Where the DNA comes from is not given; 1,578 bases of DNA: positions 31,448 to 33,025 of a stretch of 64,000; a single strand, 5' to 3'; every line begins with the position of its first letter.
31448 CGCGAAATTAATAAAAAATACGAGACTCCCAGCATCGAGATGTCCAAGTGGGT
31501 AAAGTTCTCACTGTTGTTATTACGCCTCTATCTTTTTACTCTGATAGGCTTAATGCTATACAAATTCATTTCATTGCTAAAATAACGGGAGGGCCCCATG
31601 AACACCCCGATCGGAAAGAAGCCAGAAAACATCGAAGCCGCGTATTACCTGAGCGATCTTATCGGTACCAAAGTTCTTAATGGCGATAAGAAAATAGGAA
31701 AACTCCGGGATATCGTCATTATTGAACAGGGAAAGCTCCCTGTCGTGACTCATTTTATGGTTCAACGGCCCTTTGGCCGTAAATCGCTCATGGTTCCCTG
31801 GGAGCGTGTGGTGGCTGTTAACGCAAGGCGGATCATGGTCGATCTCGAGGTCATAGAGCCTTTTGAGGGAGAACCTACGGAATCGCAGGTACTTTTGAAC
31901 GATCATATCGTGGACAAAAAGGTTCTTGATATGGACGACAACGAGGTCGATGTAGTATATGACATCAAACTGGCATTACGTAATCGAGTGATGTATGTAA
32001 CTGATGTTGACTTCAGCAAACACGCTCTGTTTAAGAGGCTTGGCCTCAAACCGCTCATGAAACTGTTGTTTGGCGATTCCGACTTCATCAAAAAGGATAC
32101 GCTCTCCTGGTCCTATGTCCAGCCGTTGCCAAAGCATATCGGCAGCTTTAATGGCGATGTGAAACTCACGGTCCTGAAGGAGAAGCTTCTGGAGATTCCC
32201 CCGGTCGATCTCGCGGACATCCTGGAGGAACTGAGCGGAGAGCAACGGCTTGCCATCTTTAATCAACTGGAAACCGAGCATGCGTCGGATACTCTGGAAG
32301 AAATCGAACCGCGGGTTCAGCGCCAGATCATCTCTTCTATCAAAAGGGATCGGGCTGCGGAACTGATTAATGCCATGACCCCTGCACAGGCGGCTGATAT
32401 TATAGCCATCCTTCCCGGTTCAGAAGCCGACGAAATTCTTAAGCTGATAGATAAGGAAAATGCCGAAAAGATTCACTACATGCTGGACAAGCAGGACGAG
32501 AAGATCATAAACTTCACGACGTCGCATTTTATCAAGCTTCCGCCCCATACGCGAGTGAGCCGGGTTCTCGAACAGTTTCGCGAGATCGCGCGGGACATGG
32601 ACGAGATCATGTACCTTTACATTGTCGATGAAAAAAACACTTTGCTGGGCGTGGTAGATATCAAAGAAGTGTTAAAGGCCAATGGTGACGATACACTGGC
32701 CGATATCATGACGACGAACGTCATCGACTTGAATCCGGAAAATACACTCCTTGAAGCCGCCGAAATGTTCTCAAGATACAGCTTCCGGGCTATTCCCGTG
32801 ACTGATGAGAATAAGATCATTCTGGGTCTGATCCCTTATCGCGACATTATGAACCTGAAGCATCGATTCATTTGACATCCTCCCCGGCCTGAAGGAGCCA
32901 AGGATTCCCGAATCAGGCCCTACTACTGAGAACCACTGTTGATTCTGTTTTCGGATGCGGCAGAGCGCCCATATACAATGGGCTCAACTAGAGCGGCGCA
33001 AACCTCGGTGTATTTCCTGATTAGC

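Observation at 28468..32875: Putative Mn2+ acquisition module: OprB-type porin, NRAMP, 58-aa membrane peptide and a soluble PRC / MgtE_N / CBS protein, with an upstream palindrome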

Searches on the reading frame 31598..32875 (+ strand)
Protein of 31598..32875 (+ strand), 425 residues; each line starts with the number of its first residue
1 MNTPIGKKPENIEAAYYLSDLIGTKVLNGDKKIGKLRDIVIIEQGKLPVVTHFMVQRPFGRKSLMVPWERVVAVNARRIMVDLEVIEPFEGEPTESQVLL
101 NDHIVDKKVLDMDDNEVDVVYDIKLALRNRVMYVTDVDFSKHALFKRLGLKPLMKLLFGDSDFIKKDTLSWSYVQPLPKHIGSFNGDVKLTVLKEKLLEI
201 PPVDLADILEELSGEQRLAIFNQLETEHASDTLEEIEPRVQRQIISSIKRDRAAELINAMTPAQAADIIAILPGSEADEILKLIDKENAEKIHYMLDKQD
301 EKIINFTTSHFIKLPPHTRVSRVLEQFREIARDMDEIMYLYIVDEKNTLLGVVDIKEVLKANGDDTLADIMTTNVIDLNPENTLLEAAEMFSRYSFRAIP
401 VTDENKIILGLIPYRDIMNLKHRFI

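Call 4: search_protein_families(library=pfam, proteins=[window:31598-32875:+], max_evalue=0.01)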
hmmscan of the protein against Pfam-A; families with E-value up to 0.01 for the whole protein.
window:31598-32875:+ (425 aa): 4 families
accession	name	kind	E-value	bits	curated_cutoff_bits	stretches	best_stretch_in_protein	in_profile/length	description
PF03448.22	MgtE_N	-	1.1e-22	80.9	25.9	1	201-296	2-97/102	MgtE intracellular N domain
PF00571.33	CBS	-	1.3e-19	70.6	24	2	368-420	2-54/57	CBS domain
PF05239.21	PRC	-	7.5e-09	35.9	21.2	1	15-82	3-72/78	PRC-barrel domain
PF14841.11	FliG_M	-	0.00055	20.5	25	0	220-248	19-47/76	FliG middle domain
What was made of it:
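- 31598..32875 (+): Soluble PRC / middle beta domain / MgtE_N / CBS-pair protein (425 aa), the MgtE-like sensor. Pfam (call 4).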

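Call 18: find_homologous_proteins(query=window:31598-32872:+, max_evalue=0.00001)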
Query window:31598-32872:+ (425 aa): 2603 proteins with E <= 0.00001 among 8000 candidates; the best 120 are listed.
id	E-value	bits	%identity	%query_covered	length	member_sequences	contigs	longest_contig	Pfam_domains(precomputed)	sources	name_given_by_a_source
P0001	4.2e-273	923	100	100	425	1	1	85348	PF00571.34,PF05239.22,PF03448.23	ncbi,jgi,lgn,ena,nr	ncbi:MAG TPA: CBS domain-containing protein [Nitrospirota bacterium]|nr:CBS domain-containing protei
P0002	4.9e-253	857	93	100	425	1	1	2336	PF00571.34,PF05239.22,PF03448.23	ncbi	-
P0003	2.1e-241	819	89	100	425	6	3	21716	PF00571.34,PF05239.22,PF03448.23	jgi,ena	-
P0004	8.8e-240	814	88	100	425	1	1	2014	PF00571.34,PF05239.22,PF03448.23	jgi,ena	-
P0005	5.8e-235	798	87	100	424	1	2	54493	PF00571.34,PF05239.22,PF03448.23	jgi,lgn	-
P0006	7.5e-234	794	86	100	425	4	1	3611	PF00571.34,PF05239.22,PF03448.23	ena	-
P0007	4.9e-232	788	86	100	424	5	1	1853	PF00571.34,PF05239.22,PF03448.23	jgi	-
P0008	4.9e-227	772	83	100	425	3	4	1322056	PF00571.34,PF05239.22,PF03448.23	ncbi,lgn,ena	-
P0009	6.1e-222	755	80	100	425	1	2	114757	PF00571.34,PF05239.22,PF03448.23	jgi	jgi:magnesium transporter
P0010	4.6e-219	745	78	100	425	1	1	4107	PF00571.34,PF05239.22,PF03448.23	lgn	-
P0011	1.1e-218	744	80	100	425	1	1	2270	PF00571.34,PF05239.22,PF03448.23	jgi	jgi:magnesium transporter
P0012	7.5e-218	741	80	100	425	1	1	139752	PF00571.34,PF05239.22,PF03448.23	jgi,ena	jgi:CBS domain-containing protein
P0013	4.8e-217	739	79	100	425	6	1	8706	PF00571.34,PF05239.22,PF03448.23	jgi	jgi:magnesium transporter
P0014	7.8e-217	738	80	100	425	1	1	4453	PF00571.34,PF05239.22,PF03448.23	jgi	jgi:magnesium transporter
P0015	1.8e-215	734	79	100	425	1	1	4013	PF00571.34,PF05239.22,PF03448.23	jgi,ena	-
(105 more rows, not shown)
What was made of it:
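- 31598..32875 (+): It is 59-93% identical across many phyla (call 18).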

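Call 20: find_related_loci(query=A1, collection=genome_contigs, flank=8000)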
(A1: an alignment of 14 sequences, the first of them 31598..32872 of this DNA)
Query A1 (425 aa) in genome_contigs; peptide patterns used: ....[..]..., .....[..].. (x = any residue, [..] = any of these).
599 stretches matched a pattern (row limit reached: there are more); 382 encode a relative of the query (tblastn E <= 1e-3); the best 80 are kept; 80 distinct loci.
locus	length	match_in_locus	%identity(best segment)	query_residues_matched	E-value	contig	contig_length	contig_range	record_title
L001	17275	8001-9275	83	1-425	0e+0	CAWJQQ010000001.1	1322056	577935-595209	MAG: Nitrospirota bacterium isolate MFD03044.bin.1.139 genome assembly, contig: contig_25986, whole genome shotgun seque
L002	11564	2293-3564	75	1-425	0e+0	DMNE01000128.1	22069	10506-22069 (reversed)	MAG TPA_asm: Nitrospiraceae bacterium isolate UBA9159 contig_21891, whole genome shotgun sequence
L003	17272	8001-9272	74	1-425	0e+0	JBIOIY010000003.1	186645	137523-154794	MAG: Thermodesulfovibrionales bacterium isolate GcC11-22 k141_1209127_length_186645_cov_247.6709, whole genome shotgun s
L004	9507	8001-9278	70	1-425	0e+0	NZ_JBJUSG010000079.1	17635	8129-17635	Candidatus Magnetominusculus dajiuhuensis isolate DJH-1 NODE_727_length_17635_cov_409.522867, whole genome shotgun seque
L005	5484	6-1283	71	1-425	0e+0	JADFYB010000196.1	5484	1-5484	MAG: Nitrospirae bacterium isolate nDJH6bin1 nDJH6_bin1_NODE_12947_length_5484_cov_15.005894, whole genome shotgun seque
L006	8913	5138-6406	71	4-425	0e+0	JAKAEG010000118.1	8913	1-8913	MAG: Nitrospirae bacterium isolate WY1.bin133 NODE_12900_length_8913_cov_1.289324, whole genome shotgun sequence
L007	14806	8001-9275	71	1-425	0e+0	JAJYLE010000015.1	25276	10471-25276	MAG: Nitrospirae bacterium isolate DBS2-1.bin64 NODE_3371_length_25276_cov_1.243350, whole genome shotgun sequence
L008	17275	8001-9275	71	1-425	0e+0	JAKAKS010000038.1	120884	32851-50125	MAG: Nitrospirae bacterium isolate WY4.bin81 NODE_153_length_120884_cov_2.529758, whole genome shotgun sequence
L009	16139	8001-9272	75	1-425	0e+0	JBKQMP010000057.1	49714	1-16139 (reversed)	MAG: Dissulfurispiraceae bacterium isolate LABRr1A1B1C__bin_2 LABRr1A1B1C_000000094420, whole genome shotgun sequence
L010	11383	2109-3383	69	1-425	0e+0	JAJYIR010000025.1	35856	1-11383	MAG: Nitrospirae bacterium isolate DBS2-1.bin129 NODE_1971_length_35856_cov_5.566683, whole genome shotgun sequence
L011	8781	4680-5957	68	1-425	0e+0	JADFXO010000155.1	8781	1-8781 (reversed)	MAG: Nitrospirae bacterium isolate nDJH14bin7 nDJH14_bin7_NODE_155_length_8781_cov_4.159233, whole genome shotgun sequen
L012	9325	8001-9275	74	1-425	0e+0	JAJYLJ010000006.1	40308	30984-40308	MAG: Deltaproteobacteria bacterium isolate DBS2-1.bin6 NODE_1645_length_40308_cov_8.282994, whole genome shotgun sequenc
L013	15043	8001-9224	60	15-425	3e-168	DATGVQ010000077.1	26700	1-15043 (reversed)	MAG TPA_asm: Acidiferrobacterales bacterium isolate SMAG_U10560 k141_332256, whole genome shotgun sequence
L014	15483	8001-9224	60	15-425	3e-166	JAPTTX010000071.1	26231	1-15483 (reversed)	MAG: Gammaproteobacteria bacterium isolate DBS.bin8 NODE_3114_length_26231_cov_4.88657_DBS3-1, whole genome shotgun sequ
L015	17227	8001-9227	59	14-425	9e-166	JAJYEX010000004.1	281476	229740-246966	MAG: Proteobacteria bacterium isolate DBS1-1.bin70 NODE_27_length_281476_cov_15.358018, whole genome shotgun sequence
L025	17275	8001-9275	54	1-425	6e-153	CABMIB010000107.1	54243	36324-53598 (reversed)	uncultured archaeon isolate LFW-280_3_1 genome assembly, contig: LFW28031_87, whole genome shotgun sequence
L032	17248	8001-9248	53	7-425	6e-146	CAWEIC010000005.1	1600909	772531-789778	MAG: uncultured Methanomicrobiales archaeon isolate MFD01476.bin.2.83 genome assembly, contig: contig_8379, whole genome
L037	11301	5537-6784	53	7-425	1e-142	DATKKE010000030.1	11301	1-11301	MAG TPA_asm: Methanoregulaceae archaeon isolate SMAG_U14649 k141_3519399, whole genome shotgun sequence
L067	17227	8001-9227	51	16-424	2e-135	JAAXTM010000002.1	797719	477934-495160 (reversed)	MAG: Geobacteraceae bacterium isolate W4_Combined_metabat1_071 W4_Combined_metabat1_071_NODE_3, whole genome shotgun seq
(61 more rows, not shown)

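Call 31: search_solved_structures(query=window:31598-32872:+, max_evalue=0.001, show_alignments=1)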
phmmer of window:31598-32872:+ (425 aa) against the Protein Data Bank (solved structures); distinct sequences matched with E-value up to 0.001: 20.
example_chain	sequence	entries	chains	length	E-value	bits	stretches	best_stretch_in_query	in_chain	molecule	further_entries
8gps_A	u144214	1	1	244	3.7e-24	88.8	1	200-419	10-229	MgtE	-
2yvy_A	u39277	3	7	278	1.4e-21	80.3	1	191-420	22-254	Mg2+ transporter MgtE | Magnesium transporter MgtE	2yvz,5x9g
2yvx_A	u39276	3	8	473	6.6e-21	78.1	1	191-420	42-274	Mg2+ transporter MgtE | Magnesium transporter MgtE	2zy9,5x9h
2oux_A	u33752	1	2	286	6.8e-20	74.7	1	199-419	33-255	Magnesium transporter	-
8gpv_A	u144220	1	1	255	4.7e-19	71.9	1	193-420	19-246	Magnesium transporter MgtE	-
2yzq_A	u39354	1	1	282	3.5e-08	36.2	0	339-418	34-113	Putative uncharacterized protein PH1780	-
3kpc_A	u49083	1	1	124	3.6e-08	36.1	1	314-420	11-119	Uncharacterized protein MJ0100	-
3kpb_A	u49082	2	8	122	3.6e-08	36.1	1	315-420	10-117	Uncharacterized protein MJ0100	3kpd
2p9m_A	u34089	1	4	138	3.8e-07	32.7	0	367-417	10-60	Hypothetical protein MJ0922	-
3kh5_A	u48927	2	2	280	4.4e-07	32.5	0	361-420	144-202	protein MJ1225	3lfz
5g5r_A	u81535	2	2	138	2.5e-06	30.1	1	345-422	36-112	SITE-2 PROTEASE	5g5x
3kxr_A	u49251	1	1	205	3.6e-06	29.5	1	260-415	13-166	Magnesium transporter, putative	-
9sr9_H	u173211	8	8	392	7.6e-06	28.5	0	343-418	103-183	Dehydrogenase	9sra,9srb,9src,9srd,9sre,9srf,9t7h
5iip_A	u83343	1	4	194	3.7e-05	26.2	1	335-420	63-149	Glycine betaine/carnitine/choline ABC transporter%2C ATP-binding protein%2C putative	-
5ks7_A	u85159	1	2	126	6.7e-05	25.3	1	337-420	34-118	Carnitine transport ATP-binding protein OpuCA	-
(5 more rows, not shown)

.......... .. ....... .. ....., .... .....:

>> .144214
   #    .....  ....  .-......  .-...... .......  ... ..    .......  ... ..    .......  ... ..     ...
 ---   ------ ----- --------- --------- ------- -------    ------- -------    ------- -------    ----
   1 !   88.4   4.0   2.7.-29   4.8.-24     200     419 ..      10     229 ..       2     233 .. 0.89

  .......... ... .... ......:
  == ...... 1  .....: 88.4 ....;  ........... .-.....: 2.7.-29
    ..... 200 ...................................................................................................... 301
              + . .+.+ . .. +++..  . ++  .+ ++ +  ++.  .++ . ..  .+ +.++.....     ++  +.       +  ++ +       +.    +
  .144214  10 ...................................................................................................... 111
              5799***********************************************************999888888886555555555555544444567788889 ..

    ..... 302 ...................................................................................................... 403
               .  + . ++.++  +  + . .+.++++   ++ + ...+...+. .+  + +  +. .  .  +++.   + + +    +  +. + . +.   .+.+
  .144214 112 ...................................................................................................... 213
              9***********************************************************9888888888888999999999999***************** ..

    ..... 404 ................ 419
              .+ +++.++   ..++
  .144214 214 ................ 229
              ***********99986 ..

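Call 33: search_protein_families(library=ncbifam, proteins=[window:31598-32875:+], max_evalue=0.01)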
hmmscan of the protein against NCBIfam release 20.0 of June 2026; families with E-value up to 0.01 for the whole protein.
window:31598-32875:+ (425 aa): 20 families
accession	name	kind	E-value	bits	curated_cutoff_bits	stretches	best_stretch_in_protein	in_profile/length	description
TIGR00400.1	mgtE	equivalog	1.5e-38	132.8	232.75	1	187-420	17-250/450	magnesium transporter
NF038279.1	TF_CBS_SpxR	exception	1.5e-09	37.1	600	1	323-419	208-303/427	CBS-HotDog domain-containing transcription factor SpxR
NF002505.0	PRK01862.1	equivalog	2.7e-07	29.6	482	1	336-405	477-552/577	ClcB-like voltage-gated chloride channel protein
NF041552.1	TF_PrdR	equivalog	6.6e-07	28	795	1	300-420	5-124/577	sigma-54 dependent transcriptional regulator PrdR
TIGR01186.1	proV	subfamily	8.8e-07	28.3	326.6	1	301-416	242-352/363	betaine/proline/choline family ABC transporter ATP-binding protein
NF011449.0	PRK14869.2-5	equivalog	3.6e-06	26.3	411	1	363-419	65-122/451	putative manganese-dependent inorganic diphosphatase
NF053603.1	HhpR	exception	4.8e-06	26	520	1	342-418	38-114/282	CBS domain-containing high hydrostatic pressure regulator HhpR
NF011440.0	PRK14869.1-2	equivalog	1.2e-05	24.2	746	1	371-422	248-299/541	putative manganese-dependent inorganic diphosphatase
NF011446.0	PRK14869.2-2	equivalog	6.7e-05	21.5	601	1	367-413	78-124/576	putative manganese-dependent inorganic diphosphatase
TIGR02273.1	16S_RimM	equivalog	7.6e-05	22.2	66.2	1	9-70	88-145/166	ribosome maturation factor RimM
NF011442.0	PRK14869.1-4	equivalog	7.9e-05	21.3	400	1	364-416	69-121/543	putative manganese-dependent inorganic diphosphatase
TIGR01302.1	IMP_dehydrog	equivalog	0.00011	21.3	481.5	1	312-421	91-200/450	IMP dehydrogenase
NF011448.0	PRK14869.2-4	equivalog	0.00012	20.5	562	1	365-420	74-129/563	putative manganese-dependent inorganic diphosphatase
NF041569.1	A-tRNAntase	equivalog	0.0002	19.8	1440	1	360-415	304-358/880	A-adding tRNA nucleotidyltransferase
NF041630.1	CBS_CbpB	equivalog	0.00035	20.4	125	0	358-419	6-65/143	cyclic-di-AMP-binding protein CbpB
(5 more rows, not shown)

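Call 40: find_encoding_contigs(protein=P0005, flank=6000, max_places=2)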
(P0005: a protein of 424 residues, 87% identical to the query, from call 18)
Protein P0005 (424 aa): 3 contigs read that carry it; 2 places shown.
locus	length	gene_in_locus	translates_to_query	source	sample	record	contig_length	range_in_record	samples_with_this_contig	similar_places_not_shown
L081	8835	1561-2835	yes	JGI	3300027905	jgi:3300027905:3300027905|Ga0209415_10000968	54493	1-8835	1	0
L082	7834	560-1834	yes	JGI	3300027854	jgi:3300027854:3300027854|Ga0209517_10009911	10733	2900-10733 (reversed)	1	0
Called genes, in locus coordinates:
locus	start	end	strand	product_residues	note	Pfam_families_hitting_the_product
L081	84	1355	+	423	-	PF01566:Nramp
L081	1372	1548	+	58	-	-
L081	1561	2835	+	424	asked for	PF05239:PRC, PF03448:MgtE_N, PF00571:CBS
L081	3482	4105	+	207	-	-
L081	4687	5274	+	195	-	PF14235:DUF4337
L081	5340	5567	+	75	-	-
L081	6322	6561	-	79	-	PF01165:Ribosomal_S21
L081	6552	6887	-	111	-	PF00076:RRM_1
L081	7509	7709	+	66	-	PF00313:CSD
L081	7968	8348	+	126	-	-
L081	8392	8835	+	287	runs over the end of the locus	PF21302:Zn_ribbon_RlmA, PF13847:Methyltransf_31, PF08241:Methyltransf_11, PF08242:Methyltransf_12 (weak), PF13649:Methyltransf_25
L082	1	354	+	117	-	?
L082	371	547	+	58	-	-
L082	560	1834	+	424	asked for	PF05239:PRC, PF03448:MgtE_N, PF00571:CBS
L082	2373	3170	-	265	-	PF13557:Phenol_MetA_deg (faint)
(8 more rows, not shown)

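Call 41: find_encoding_contigs(protein=P0003, flank=6000, max_places=2)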
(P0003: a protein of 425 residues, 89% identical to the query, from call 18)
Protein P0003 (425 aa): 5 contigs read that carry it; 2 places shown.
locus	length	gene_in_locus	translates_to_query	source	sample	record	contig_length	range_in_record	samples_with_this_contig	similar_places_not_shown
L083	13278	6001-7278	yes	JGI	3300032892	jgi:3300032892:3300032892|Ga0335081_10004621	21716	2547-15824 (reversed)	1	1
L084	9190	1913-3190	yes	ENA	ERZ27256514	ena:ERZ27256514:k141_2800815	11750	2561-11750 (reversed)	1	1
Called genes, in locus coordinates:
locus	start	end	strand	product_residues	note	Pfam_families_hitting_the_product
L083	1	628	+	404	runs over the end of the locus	PF00232:Glyco_hydro_1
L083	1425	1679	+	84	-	PF19991:HMA_2 (weak)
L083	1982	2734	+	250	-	PF01545:Cation_efflux, PF16916:ZT_dimer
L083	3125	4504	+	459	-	PF04966:OprB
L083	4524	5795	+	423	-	PF01566:Nramp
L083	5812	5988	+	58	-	-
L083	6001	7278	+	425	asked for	PF05239:PRC, PF03448:MgtE_N, PF00571:CBS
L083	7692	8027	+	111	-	PF19991:HMA_2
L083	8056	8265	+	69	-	-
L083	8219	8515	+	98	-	-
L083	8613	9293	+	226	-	PF03364:Polyketide_cyc (weak)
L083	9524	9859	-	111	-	PF00528:BPD_transp_1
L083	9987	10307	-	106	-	-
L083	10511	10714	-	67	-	-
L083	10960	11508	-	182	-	-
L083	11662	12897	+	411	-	PF07885:Ion_trans_2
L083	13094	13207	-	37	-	-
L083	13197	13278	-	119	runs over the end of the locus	-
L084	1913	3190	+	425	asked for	PF05239:PRC, PF03448:MgtE_N, PF00571:CBS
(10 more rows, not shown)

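Call 62: search_protein_families(library=pfam, proteins=[L004:5707-6456:+, L025:9312-10058:+, L032:4981-6120:+, L009:9370-10779:+, L067:10703-12898:+, L006:6478-7896:+, L037:81-1598:+], max_evalue=0.001)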
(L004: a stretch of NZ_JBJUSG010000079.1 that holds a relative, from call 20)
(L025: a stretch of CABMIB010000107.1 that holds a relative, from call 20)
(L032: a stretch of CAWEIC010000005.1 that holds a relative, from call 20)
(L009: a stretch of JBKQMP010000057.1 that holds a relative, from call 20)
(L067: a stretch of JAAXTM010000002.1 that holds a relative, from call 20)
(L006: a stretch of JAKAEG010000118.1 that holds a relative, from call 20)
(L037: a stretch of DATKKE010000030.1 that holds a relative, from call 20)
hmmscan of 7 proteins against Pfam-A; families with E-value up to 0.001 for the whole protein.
L004:5707-6456:+ (249 aa): 4 families
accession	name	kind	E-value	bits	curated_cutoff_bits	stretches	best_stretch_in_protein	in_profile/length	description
PF00005.33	ABC_tran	-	4e-32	112.1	25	1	18-174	1-137/137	ABC transporter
PF13304.12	AAA_21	-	7e-15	56.3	27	2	113-204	204-300/304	AAA domain, putative AbiEii toxin, Type IV TA system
PF02463.25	SMC_N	-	2.7e-07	30.7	40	1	134-218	135-213/220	RecF/RecN/SMC N terminal domain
PF13401.12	AAA_22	-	2.8e-06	28.1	27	1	28-131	5-84/130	AAA domain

L025:9312-10058:+ (248 aa): 3 families
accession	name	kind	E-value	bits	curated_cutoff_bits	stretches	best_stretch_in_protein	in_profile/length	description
PF00005.33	ABC_tran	-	5.1e-33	115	25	1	22-161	1-136/137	ABC transporter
PF13304.12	AAA_21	-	2.4e-06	28.3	27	0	34-52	1-19/304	AAA domain, putative AbiEii toxin, Type IV TA system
PF13476.12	AAA_23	-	0.00074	20.6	27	0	23-52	13-39/201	AAA domain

L032:4981-6120:+ (379 aa): 2 families
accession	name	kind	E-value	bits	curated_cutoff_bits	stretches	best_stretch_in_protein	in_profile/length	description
PF00155.27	Aminotran_1_2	-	3.5e-73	247.3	19.7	1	32-373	2-361/361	Aminotransferase class I and II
PF01041.23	DegT_DnrJ_EryC1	-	0.00069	19.4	19.8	0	91-201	39-145/360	DegT/DnrJ/EryC1/StrS aminotransferase family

L009:9370-10779:+ (469 aa): 2 families
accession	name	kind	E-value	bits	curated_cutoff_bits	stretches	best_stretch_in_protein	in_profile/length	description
PF01545.26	Cation_efflux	-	3.6e-43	148.1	26.6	1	22-213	4-198/198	Cation efflux family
PF16916.11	ZT_dimer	-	2.7e-37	127.1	26.7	3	392-464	7-77/78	Dimerisation domain of Zinc Transporter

L067:10703-12898:+ (731 aa): 6 families
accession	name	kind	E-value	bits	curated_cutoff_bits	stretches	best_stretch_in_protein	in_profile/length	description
PF00689.26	Cation_ATPase_C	-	4.3e-35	121.5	27.3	1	550-722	1-175/175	Cation transporting ATPase, C-terminus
PF00122.25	E1-E2_ATPase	-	4.4e-35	121.3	28.1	1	2-173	24-180/181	E1-E2 ATPase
PF00702.32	Hydrolase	-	3.2e-19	70.5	26.4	1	192-480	3-191/191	haloacid dehalogenase-like hydrolase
PF13246.12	Cation_ATPase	-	5.2e-06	26.8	21.7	1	249-316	22-89/91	Cation transport ATPase (P-type)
PF12710.13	HAD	-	4e-05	24.6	27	1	372-477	83-189/189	haloacid dehalogenase-like hydrolase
PF08282.18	Hydrolase_3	-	0.00062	20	20.9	0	451-511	194-253/255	haloacid dehalogenase-like hydrolase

L006:6478-7896:+ (472 aa): 4 families
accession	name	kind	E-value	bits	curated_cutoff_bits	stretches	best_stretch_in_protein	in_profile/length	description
PF03841.19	SelA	-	1.2e-154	515.2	22.8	1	89-452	1-366/367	L-seryl-tRNA selenium transferase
PF12390.13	Se-cys_synth_N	-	7.9e-08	32.7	22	1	15-54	1-40/40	Selenocysteine synthase N terminal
PF00266.25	Aminotran_5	-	2.9e-06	26.9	21.5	1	134-322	42-222/371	Aminotransferase class-V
PF01212.27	Beta_elim_lyase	-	0.00016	21.5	27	1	135-341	32-239/288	Beta-eliminating lyase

L037:81-1598:+ (505 aa): 1 family
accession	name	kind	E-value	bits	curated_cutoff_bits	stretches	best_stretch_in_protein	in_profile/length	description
PF00266.25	Aminotran_5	-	4.4e-21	75.7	21.5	1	156-453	33-339/371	Aminotransferase class-V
